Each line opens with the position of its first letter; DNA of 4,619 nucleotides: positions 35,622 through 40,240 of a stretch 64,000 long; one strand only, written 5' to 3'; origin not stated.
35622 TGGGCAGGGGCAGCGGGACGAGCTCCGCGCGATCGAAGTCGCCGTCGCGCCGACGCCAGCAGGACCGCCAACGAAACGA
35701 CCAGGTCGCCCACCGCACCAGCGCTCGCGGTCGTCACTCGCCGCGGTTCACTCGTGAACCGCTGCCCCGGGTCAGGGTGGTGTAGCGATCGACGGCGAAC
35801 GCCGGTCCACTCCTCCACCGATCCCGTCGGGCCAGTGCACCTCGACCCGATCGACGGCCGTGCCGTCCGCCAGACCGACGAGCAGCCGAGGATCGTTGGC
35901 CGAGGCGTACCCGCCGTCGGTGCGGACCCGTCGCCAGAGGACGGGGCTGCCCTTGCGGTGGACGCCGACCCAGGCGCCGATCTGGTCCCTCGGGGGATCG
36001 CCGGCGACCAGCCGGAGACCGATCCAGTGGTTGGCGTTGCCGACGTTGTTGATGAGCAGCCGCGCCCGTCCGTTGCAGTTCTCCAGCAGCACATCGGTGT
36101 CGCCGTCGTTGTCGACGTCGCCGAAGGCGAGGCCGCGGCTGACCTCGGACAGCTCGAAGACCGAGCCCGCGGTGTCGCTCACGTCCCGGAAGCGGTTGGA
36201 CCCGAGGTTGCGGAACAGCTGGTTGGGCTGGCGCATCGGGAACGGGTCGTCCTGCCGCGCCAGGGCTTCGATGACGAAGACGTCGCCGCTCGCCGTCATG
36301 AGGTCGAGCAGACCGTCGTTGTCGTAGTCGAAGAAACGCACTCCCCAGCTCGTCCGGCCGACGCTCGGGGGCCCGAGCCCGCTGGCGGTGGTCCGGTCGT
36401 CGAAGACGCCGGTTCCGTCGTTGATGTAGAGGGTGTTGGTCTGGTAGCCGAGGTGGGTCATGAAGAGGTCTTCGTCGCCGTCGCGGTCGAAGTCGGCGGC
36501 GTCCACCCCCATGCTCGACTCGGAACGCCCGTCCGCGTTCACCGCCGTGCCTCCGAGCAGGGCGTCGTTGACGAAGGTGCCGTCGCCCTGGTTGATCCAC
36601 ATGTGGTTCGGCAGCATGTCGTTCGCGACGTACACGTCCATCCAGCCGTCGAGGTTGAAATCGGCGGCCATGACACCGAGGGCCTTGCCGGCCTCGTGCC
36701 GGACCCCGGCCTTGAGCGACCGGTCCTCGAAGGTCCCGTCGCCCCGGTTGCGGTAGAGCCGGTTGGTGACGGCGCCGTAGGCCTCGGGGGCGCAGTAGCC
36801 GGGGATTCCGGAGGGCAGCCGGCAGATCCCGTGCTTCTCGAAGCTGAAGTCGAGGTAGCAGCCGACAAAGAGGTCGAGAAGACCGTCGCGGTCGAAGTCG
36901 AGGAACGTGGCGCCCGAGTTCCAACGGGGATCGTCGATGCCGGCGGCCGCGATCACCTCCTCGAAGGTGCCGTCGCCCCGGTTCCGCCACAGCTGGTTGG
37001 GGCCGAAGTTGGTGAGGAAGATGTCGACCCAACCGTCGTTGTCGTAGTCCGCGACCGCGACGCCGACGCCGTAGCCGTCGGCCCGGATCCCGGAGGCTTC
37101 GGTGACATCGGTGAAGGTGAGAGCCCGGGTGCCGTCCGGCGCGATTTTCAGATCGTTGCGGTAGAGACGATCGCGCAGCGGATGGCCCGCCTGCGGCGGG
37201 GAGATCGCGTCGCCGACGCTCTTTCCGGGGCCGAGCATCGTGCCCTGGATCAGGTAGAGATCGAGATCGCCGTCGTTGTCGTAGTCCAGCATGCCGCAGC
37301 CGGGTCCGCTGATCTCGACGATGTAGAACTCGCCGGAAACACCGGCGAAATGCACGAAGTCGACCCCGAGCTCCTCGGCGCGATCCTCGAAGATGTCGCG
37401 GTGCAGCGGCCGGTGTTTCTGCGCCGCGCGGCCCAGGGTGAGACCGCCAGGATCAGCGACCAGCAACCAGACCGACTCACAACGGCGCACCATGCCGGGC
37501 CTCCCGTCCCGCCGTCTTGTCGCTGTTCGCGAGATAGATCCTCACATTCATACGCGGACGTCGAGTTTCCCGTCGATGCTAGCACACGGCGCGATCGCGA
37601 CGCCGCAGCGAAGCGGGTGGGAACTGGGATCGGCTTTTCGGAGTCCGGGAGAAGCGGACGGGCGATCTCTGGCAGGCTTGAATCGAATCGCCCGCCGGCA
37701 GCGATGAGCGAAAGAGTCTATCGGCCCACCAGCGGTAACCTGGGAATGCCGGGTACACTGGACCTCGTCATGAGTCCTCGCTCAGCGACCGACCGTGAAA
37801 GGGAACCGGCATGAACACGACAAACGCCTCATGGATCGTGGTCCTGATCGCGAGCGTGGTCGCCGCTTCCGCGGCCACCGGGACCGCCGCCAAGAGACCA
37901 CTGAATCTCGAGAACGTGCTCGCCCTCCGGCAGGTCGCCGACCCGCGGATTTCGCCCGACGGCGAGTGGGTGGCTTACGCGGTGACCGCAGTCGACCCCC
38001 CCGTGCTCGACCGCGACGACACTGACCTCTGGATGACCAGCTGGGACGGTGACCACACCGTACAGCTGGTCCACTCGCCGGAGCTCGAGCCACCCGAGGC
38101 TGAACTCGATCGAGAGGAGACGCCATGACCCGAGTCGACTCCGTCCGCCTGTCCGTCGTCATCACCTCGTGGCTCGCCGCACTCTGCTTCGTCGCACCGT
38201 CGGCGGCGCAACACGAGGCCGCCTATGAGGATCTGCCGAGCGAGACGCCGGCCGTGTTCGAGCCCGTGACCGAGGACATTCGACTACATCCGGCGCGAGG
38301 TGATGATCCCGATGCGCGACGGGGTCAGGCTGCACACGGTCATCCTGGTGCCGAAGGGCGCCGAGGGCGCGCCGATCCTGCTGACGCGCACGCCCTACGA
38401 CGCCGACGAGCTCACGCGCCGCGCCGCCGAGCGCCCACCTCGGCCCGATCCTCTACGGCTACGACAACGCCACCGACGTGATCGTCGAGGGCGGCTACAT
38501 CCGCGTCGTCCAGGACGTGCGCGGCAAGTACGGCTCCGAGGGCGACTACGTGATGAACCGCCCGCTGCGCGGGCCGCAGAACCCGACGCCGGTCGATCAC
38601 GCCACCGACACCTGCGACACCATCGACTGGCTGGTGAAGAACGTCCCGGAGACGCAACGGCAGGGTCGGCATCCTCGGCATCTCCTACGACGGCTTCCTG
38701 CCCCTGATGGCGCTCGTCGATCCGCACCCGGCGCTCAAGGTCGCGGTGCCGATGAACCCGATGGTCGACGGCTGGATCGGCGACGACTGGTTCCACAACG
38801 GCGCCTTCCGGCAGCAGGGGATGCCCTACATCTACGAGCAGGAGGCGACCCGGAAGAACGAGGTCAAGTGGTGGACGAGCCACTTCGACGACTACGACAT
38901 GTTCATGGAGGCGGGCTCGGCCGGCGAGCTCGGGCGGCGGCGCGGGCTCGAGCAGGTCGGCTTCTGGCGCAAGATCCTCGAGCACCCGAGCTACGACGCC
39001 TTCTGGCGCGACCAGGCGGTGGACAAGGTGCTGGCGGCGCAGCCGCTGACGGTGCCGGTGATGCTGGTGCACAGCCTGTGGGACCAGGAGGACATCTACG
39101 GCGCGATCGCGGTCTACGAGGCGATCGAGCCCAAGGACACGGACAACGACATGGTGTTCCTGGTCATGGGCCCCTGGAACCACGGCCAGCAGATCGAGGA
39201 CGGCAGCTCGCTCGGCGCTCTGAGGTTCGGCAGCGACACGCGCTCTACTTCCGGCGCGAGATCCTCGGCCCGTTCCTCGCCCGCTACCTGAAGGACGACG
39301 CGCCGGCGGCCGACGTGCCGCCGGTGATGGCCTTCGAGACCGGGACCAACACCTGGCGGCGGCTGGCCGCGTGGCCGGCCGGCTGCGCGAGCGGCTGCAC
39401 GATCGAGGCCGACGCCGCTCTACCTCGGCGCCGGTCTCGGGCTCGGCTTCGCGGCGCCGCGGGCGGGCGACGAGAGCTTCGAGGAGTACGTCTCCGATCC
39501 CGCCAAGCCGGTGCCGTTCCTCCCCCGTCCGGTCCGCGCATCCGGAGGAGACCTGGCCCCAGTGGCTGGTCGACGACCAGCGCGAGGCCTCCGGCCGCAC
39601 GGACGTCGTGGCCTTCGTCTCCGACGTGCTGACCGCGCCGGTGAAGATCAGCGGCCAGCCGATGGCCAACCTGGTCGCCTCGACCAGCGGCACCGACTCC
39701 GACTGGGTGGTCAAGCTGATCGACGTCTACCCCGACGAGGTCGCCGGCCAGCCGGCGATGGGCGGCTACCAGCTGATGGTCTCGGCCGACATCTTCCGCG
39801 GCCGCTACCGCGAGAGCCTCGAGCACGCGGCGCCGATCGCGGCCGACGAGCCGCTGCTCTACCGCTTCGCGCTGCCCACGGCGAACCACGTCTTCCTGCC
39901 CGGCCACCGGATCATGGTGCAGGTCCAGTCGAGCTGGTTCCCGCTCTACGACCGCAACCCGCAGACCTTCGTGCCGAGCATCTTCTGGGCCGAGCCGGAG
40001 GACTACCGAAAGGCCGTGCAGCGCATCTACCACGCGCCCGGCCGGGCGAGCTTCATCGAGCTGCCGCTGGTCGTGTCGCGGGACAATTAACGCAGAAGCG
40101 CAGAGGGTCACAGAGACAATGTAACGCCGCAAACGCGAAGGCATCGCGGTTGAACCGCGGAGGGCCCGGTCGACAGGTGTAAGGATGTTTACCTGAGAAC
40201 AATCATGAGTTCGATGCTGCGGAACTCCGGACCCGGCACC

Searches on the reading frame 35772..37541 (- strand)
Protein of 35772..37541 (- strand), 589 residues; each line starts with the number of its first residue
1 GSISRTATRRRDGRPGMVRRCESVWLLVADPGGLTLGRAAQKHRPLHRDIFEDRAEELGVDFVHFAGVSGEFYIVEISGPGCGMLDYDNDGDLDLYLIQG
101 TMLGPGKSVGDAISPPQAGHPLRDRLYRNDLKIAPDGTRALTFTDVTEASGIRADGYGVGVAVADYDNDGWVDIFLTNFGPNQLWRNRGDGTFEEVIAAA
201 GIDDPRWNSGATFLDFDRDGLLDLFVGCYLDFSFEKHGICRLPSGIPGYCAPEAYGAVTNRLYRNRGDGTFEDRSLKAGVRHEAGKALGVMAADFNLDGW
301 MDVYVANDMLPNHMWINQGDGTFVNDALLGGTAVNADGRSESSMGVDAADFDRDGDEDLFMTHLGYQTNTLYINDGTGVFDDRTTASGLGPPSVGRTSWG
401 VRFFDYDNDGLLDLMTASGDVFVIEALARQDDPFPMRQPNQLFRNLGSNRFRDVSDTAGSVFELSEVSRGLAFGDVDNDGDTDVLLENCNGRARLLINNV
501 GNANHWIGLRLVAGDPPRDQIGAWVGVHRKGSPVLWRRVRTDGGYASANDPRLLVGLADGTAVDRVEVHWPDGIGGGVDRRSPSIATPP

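Call 19: search_protein_families(library=pfam, proteins=[window:35772-37541:-], max_evalue=0.001)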
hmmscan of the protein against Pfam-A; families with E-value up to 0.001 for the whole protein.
window:35772-37541:- (589 aa): 3 families
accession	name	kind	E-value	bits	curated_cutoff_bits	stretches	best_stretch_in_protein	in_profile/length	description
PF13517.12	FG-GAP_3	-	3.5e-49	165.7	26.9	6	165-226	1-61/61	FG-GAP-like repeat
PF07593.17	UnbV_ASPIC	-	2.4e-12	47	23.4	1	521-573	2-53/68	ASPIC and UnbV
PF01839.29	FG-GAP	-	3.9e-10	39.8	22.1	0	290-309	5-24/37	FG-GAP repeat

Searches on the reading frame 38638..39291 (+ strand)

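Call 19: search_protein_families(library=pfam, proteins=[window:38638-39291:+], max_evalue=0.001)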
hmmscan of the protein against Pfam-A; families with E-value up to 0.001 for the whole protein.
window:38638-39291:+ (217 aa): 2 families
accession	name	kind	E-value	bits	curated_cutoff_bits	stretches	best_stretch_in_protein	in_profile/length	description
PF02129.25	Peptidase_S15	-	2.4e-34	119.7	23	1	6-184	93-262/262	X-Pro dipeptidyl-peptidase (S15 family)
PF00326.27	Peptidase_S9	-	0.00017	21.6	22.6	0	8-67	64-122/213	Prolyl oligopeptidase family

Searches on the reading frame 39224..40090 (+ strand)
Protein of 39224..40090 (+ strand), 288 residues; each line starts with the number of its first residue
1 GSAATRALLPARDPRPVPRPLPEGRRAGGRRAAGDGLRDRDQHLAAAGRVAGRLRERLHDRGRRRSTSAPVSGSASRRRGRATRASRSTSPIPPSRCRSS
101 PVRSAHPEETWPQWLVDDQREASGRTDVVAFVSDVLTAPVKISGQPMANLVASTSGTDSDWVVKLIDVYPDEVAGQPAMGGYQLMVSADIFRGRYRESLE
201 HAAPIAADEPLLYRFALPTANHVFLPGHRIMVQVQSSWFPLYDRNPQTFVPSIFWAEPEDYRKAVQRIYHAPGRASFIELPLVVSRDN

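Call 19: search_protein_families(library=pfam, proteins=[window:39224-40090:+], max_evalue=0.001)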
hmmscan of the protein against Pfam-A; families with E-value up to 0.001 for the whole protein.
window:39224-40090:+ (288 aa): 1 family
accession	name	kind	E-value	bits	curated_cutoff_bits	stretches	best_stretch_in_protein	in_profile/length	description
PF08530.16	PepX_C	-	6.5e-23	82.2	22.5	1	112-278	65-216/217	X-Pro dipeptidyl-peptidase C-terminal non-catalytic domain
